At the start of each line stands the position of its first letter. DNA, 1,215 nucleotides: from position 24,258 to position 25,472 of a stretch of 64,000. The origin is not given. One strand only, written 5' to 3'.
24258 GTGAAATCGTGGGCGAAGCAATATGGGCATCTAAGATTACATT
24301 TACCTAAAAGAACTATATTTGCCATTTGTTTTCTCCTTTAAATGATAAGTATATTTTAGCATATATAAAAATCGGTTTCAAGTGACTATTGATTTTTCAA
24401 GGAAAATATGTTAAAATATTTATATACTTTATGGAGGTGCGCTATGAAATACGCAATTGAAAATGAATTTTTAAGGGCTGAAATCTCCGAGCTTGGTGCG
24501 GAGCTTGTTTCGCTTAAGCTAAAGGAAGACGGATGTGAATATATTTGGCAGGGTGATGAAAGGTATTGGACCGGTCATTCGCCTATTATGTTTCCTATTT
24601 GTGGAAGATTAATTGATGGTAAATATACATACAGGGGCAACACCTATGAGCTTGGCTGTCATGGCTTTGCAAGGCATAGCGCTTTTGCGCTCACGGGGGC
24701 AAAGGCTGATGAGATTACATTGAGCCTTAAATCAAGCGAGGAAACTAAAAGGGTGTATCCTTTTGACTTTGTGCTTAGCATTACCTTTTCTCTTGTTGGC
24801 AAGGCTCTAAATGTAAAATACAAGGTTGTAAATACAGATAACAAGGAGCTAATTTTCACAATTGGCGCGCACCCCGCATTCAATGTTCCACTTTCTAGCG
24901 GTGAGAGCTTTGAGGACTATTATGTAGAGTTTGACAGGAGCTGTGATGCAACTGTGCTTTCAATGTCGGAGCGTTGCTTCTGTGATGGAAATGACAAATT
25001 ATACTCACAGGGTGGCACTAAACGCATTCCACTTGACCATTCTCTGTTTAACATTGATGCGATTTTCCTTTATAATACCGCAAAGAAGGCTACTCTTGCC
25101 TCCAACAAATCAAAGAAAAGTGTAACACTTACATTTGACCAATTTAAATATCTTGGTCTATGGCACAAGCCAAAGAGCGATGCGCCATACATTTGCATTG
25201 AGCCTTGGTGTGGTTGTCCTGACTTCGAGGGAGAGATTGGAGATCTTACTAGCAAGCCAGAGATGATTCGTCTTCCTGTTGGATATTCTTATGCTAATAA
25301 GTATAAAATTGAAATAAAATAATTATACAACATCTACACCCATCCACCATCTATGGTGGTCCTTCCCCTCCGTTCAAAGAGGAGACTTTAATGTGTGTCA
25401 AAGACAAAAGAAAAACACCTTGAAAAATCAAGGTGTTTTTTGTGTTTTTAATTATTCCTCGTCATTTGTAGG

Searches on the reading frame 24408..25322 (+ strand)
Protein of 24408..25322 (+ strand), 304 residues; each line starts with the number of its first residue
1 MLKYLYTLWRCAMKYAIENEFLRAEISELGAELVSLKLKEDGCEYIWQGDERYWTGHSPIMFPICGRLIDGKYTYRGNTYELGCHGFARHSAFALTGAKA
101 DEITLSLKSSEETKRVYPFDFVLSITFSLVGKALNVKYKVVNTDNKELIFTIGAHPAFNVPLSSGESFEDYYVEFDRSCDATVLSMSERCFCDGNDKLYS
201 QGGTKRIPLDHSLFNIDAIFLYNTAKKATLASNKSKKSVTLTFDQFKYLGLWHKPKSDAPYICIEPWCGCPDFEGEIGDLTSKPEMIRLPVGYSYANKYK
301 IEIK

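Call 11: search_protein_families(library=pfam, proteins=[window:24408-25322:+])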
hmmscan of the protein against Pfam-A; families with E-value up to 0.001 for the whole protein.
window:24408-25322:+ (304 aa): 1 family
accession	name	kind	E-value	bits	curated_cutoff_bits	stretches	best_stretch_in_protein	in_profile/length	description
PF01263.26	Aldose_epim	-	1.6e-31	110.3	27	1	14-270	2-268/299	Aldose 1-epimerase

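Call 27: find_encoding_contigs(protein=window:24444-25322:+, flank=3200, max_places=10)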
Protein window:24444-25322:+ (292 aa): 11 contigs read that carry it; 10 places shown.
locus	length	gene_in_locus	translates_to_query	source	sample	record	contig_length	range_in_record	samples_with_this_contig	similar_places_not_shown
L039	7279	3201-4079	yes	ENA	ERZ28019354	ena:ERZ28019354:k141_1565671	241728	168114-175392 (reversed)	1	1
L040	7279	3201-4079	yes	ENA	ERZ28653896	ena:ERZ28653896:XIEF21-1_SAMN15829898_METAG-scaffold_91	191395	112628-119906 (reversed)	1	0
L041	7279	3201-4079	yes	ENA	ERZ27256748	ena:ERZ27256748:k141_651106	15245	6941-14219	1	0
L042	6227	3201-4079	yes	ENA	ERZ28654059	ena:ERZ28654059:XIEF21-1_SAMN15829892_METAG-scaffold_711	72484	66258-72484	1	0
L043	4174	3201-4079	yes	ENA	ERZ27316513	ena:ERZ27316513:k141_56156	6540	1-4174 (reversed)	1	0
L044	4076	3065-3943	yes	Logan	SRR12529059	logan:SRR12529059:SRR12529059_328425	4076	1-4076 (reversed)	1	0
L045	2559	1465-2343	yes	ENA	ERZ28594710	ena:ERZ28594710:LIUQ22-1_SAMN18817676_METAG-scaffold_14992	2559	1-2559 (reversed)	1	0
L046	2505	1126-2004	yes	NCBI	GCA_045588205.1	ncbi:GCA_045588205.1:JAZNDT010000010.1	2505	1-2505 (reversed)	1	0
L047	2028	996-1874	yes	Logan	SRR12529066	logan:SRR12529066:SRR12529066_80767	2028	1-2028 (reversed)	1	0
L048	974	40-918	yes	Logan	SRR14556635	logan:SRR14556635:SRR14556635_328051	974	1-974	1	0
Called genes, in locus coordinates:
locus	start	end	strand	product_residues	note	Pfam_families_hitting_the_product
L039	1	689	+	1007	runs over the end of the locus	PF03065:Glyco_hydro_57 (faint), PF01074:Glyco_hydro_38N, PF09261:Alpha-mann_mid, PF07748:Glyco_hydro_38C, PF17677:Glyco_hydro38C2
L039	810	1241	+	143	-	PF22381:Staph_reg_Sar_Rot (weak), PF01978:TrmB (faint), PF12802:MarR_2, PF01022:HTH_5 (weak), PF01047:MarR (weak), PF13412:HTH_24 (faint)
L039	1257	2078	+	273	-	-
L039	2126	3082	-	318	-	PF04055:Radical_SAM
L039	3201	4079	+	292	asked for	PF01263:Aldose_epim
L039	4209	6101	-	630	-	PF13306:LRR_5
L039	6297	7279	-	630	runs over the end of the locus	PF13306:LRR_5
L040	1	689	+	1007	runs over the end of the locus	PF03065:Glyco_hydro_57 (faint), PF01074:Glyco_hydro_38N, PF09261:Alpha-mann_mid, PF07748:Glyco_hydro_38C, PF17677:Glyco_hydro38C2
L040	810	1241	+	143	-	PF22381:Staph_reg_Sar_Rot (weak), PF01978:TrmB (faint), PF12802:MarR_2, PF01022:HTH_5 (weak), PF01047:MarR (weak), PF13412:HTH_24 (faint)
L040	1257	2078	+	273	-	-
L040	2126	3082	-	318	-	PF04055:Radical_SAM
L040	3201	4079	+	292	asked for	PF01263:Aldose_epim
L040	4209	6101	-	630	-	PF13306:LRR_5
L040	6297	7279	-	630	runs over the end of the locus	PF13306:LRR_5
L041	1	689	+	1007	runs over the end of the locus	PF03065:Glyco_hydro_57 (faint), PF01074:Glyco_hydro_38N, PF09261:Alpha-mann_mid, PF07748:Glyco_hydro_38C, PF17677:Glyco_hydro38C2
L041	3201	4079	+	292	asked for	PF01263:Aldose_epim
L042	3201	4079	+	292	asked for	PF01263:Aldose_epim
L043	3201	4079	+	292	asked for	PF01263:Aldose_epim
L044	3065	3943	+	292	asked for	PF01263:Aldose_epim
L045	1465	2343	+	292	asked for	PF01263:Aldose_epim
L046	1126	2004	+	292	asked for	PF01263:Aldose_epim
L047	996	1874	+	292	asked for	PF01263:Aldose_epim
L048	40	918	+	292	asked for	PF01263:Aldose_epim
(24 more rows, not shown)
